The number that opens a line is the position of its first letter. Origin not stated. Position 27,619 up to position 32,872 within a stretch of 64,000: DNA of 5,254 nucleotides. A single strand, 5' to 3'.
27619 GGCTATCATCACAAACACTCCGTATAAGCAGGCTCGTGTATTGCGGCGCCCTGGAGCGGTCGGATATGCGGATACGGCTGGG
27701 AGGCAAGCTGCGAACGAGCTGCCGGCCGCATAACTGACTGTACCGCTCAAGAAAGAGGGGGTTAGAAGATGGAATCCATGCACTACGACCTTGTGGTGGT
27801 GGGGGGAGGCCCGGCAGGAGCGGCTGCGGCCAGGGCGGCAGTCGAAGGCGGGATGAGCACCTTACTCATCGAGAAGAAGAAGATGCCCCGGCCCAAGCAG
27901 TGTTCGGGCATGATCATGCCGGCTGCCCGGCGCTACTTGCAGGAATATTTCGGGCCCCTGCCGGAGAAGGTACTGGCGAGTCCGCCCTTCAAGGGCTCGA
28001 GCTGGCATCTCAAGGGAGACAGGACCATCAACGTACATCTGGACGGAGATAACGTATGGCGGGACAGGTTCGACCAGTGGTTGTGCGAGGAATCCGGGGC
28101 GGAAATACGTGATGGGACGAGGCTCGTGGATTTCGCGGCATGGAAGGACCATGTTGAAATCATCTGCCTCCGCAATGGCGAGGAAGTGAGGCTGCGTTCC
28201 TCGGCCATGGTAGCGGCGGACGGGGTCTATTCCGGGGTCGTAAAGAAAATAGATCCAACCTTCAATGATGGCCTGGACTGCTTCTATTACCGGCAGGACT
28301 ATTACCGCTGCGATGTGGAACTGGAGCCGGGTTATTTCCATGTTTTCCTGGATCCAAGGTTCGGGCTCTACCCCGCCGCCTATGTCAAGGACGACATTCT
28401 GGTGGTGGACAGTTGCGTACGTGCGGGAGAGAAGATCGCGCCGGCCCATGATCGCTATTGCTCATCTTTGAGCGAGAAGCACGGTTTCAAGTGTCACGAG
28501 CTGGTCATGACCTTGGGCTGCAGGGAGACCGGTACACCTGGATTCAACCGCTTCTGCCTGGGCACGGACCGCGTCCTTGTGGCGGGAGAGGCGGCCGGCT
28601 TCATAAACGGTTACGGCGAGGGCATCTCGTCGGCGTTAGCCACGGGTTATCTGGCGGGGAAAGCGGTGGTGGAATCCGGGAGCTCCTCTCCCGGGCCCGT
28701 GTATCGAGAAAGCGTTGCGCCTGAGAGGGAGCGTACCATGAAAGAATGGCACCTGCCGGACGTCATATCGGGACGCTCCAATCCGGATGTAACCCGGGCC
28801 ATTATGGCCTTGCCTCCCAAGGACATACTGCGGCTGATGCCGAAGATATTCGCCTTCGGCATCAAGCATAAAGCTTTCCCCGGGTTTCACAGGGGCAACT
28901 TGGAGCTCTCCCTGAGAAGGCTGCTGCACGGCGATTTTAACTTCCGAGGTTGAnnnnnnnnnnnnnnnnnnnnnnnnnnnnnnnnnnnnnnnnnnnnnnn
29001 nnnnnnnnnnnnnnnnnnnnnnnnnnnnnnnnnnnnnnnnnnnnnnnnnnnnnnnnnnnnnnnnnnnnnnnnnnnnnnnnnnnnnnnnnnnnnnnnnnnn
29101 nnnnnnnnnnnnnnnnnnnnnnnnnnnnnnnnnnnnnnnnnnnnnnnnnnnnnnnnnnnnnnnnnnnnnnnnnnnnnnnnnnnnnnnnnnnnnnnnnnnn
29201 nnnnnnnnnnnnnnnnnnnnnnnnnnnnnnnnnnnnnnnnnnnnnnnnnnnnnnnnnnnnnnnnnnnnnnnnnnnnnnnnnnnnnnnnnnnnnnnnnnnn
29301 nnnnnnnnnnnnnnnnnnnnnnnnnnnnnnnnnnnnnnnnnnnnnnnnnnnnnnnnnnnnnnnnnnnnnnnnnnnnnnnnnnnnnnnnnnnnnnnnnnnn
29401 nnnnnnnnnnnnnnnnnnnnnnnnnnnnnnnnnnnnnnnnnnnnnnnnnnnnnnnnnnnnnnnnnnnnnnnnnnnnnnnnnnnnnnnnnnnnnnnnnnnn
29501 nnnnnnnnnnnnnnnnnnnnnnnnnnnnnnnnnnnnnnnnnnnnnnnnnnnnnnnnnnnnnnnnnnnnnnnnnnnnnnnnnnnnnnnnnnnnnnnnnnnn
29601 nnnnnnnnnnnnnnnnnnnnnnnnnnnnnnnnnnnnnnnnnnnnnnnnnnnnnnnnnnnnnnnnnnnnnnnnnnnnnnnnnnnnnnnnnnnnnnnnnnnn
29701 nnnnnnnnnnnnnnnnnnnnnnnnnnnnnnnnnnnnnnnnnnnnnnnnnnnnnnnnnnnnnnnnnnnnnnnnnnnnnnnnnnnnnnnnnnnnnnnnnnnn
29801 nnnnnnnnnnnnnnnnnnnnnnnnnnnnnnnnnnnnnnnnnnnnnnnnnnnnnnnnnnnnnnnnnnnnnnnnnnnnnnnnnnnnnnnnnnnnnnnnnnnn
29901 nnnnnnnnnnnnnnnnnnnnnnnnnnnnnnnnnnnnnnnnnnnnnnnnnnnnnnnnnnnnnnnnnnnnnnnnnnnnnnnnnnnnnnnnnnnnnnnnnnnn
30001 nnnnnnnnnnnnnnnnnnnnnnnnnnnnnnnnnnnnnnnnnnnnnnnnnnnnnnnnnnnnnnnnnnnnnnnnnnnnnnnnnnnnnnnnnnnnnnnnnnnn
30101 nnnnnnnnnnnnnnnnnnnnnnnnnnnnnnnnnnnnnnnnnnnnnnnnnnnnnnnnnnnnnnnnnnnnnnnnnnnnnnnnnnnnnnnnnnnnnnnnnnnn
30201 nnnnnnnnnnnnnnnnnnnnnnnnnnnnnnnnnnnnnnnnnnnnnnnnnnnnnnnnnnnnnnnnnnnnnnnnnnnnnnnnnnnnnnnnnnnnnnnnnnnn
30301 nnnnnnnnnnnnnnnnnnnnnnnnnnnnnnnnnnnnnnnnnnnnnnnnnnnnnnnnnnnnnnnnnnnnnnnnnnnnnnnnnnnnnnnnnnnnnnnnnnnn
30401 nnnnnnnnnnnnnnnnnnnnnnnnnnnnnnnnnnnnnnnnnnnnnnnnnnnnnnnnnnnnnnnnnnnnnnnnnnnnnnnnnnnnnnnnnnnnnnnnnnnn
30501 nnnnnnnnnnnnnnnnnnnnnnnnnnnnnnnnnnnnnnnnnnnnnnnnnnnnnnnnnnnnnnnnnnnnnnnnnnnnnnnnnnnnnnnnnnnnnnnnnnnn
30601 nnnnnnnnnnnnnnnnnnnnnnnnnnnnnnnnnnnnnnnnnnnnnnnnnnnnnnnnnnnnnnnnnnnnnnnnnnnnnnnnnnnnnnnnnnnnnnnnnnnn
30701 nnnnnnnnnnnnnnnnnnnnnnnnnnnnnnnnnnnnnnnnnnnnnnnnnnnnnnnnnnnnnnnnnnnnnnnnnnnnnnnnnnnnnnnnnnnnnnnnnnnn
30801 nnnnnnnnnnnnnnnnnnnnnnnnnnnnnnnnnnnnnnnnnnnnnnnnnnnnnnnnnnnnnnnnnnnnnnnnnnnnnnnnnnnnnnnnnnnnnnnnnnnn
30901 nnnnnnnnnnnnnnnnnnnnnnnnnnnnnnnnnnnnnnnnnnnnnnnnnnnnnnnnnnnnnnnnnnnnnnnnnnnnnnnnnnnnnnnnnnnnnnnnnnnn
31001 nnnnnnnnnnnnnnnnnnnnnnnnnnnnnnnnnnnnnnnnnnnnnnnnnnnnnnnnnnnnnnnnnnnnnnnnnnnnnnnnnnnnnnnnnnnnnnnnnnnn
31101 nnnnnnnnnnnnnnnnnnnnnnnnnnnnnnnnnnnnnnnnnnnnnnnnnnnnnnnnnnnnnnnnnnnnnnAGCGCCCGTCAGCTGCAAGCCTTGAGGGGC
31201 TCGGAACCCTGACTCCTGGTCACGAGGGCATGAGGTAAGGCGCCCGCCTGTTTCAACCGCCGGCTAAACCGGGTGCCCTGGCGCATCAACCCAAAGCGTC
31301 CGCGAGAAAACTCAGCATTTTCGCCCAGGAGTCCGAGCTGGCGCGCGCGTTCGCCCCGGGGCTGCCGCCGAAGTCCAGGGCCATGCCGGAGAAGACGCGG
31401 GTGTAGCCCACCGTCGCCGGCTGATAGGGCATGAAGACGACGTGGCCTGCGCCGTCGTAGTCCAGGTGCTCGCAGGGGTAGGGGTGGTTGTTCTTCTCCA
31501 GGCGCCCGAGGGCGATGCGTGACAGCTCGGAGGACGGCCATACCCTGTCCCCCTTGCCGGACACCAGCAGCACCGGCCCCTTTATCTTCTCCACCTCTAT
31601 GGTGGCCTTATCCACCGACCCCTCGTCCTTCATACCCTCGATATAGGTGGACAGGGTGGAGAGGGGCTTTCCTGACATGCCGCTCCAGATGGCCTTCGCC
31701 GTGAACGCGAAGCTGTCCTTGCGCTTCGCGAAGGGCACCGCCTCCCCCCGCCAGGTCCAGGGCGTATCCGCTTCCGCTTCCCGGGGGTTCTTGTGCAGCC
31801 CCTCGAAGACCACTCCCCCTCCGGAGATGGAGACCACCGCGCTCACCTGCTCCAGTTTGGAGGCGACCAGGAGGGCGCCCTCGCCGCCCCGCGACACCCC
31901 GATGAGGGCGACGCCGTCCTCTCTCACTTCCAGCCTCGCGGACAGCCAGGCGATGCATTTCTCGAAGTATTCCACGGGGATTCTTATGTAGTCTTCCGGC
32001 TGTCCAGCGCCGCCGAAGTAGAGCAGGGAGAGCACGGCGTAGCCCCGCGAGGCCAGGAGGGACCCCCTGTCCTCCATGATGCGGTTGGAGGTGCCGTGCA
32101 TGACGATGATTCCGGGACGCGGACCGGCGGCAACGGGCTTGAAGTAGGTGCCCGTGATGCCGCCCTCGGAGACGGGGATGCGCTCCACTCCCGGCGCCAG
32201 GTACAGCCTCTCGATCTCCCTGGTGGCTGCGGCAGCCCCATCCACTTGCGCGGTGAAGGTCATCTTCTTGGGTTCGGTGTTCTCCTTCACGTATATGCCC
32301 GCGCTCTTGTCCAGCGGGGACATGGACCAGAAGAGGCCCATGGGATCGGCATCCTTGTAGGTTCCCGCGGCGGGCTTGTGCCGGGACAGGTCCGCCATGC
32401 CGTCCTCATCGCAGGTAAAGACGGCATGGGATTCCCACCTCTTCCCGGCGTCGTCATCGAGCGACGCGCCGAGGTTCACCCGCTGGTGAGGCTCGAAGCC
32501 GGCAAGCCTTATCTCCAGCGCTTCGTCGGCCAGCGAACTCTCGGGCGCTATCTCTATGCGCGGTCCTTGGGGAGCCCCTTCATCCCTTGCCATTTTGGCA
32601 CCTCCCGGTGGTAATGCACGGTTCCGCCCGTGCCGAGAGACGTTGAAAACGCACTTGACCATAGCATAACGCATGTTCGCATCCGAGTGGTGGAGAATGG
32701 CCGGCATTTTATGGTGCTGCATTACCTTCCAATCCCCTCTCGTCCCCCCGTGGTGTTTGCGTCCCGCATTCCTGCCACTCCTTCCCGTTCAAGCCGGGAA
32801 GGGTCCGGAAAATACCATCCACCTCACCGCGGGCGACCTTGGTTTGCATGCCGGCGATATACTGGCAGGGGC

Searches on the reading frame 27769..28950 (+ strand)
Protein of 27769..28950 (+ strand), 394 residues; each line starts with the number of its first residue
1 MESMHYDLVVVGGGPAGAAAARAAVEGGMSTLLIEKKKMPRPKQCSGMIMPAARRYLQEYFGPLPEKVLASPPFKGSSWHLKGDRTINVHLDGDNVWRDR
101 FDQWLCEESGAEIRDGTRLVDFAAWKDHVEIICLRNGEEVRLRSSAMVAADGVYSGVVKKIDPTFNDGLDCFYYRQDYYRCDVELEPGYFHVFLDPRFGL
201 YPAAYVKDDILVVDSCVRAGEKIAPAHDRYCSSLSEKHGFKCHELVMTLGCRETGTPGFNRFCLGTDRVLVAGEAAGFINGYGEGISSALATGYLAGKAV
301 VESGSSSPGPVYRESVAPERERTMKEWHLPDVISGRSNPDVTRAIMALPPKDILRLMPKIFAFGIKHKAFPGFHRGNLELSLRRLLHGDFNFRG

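Call 50: search_protein_families(library=pfam, proteins=[window:27769-28950:+], max_evalue=0.001)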
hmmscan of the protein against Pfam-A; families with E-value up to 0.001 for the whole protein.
window:27769-28950:+ (394 aa): 8 families
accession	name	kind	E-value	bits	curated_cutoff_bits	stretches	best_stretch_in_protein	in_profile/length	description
PF12831.13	FAD_oxidored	-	1.2e-09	38.4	27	1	7-156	1-147/416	FAD dependent oxidoreductase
PF01494.25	FAD_binding_3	-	1.9e-08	34.4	22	0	7-42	3-38/349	FAD binding domain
PF01266.30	DAO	-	4.2e-08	33.6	27.9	1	7-56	1-53/353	FAD dependent oxidoreductase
PF07992.20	Pyr_redox_2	-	1.6e-05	24.9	26.1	1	6-39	1-34/291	Pyridine nucleotide-disulphide oxidoreductase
PF00890.30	FAD_binding_2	-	2.5e-05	24.1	20.4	1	7-38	1-32/414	FAD binding domain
PF03486.20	HI0933_like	-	0.00031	20.7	50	1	7-41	2-36/244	HI0933-like protein Rossmann domain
PF13450.12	NAD_binding_8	-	0.00074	20.2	21.9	0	10-37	1-28/68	NAD(P)-binding Rossmann-like domain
PF01134.28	GIDA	-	0.00078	19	22.1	1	7-37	1-31/391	Glucose inhibited division protein A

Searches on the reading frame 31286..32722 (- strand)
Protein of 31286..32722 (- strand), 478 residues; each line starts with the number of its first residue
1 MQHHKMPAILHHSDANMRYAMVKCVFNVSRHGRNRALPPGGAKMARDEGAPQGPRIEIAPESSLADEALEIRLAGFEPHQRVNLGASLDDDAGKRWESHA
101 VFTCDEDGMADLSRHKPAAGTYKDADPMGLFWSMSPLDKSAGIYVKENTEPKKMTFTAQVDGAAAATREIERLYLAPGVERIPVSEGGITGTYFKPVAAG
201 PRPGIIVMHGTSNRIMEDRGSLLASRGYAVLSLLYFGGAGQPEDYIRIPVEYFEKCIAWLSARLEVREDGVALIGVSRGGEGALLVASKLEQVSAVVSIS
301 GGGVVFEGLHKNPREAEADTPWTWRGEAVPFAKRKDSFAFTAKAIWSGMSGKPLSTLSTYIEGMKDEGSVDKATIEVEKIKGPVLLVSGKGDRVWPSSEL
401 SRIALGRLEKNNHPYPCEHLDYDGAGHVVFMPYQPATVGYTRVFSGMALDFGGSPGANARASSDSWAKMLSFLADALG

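Call 3: search_protein_families(library=pfam, proteins=[window:31286-32722:-], max_evalue=0.01)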
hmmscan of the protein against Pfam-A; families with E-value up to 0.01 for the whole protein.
window:31286-32722:- (478 aa): 5 families
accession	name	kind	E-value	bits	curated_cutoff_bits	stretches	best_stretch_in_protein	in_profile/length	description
PF08840.17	BAAT_C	-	1.1e-38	133.9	20.9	1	248-477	1-208/210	BAAT / Acyl-CoA thioester hydrolase C terminal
PF04775.20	Bile_Hydr_Trans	-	1.1e-32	112.9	27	1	66-186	1-126/126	Acyl-CoA thioester hydrolase/BAAT N-terminal region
PF01738.24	DLH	-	2.7e-10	40.6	21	2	369-475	131-215/217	Dienelactone hydrolase family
PF00561.26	Abhydrolase_1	-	2.9e-06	27.5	25.8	1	229-357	31-157/245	alpha/beta hydrolase fold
PF00756.26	Esterase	-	0.002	18.4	22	1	258-302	104-149/251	Putative esterase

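Call 47: search_protein_families(library=ncbifam, proteins=[window:31286-32593:-], max_evalue=0.00001)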
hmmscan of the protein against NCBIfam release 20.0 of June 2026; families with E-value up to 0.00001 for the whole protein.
window:31286-32593:- (435 aa): 0 families
